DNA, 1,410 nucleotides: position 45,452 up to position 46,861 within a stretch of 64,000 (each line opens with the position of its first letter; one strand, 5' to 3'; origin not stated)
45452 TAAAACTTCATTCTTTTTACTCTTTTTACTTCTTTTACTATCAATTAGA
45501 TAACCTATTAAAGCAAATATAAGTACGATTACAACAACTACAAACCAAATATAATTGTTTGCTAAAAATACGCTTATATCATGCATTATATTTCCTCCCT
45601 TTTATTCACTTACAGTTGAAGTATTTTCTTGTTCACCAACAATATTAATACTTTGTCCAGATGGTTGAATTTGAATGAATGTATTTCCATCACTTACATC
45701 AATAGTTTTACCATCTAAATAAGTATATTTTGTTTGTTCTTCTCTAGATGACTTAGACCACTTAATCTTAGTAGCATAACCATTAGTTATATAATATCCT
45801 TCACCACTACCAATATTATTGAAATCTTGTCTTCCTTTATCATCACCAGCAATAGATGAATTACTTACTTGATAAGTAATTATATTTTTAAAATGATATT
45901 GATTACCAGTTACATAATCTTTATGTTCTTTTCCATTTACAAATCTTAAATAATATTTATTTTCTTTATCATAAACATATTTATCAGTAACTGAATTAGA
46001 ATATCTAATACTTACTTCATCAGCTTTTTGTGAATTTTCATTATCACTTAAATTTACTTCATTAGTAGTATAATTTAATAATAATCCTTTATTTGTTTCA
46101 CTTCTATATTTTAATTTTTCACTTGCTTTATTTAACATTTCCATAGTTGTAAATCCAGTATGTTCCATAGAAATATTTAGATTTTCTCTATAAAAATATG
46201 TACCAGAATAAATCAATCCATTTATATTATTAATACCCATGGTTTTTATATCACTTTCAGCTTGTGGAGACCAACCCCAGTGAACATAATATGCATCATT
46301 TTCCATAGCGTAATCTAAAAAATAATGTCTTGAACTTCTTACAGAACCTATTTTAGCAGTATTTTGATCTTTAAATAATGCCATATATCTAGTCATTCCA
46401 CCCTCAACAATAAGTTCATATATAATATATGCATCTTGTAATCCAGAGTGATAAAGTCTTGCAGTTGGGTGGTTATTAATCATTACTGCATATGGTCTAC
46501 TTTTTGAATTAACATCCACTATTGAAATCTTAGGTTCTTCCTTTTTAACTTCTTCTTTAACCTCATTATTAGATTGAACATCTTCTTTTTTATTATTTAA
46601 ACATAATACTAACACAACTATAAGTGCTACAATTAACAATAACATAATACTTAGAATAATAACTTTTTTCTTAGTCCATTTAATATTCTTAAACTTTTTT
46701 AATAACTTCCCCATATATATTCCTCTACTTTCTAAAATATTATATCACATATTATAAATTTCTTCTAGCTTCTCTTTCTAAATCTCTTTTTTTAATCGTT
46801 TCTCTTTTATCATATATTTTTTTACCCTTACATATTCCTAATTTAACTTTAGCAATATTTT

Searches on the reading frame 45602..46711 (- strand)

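Call 75: search_protein_families(library=pfam, proteins=[window:45602-46711:-], max_evalue=0.00001)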
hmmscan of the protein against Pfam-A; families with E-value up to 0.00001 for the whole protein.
window:45602-46711:- (369 aa): 2 families
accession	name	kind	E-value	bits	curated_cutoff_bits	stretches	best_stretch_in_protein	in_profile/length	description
PF11258.13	DUF3048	-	1.3e-40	139.4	25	1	68-203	11-148/148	Protein of unknown function (DUF3048) N-terminal domain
PF17479.7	DUF3048_C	-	2e-25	89.8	25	1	233-346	1-114/114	Protein of unknown function (DUF3048) C-terminal domain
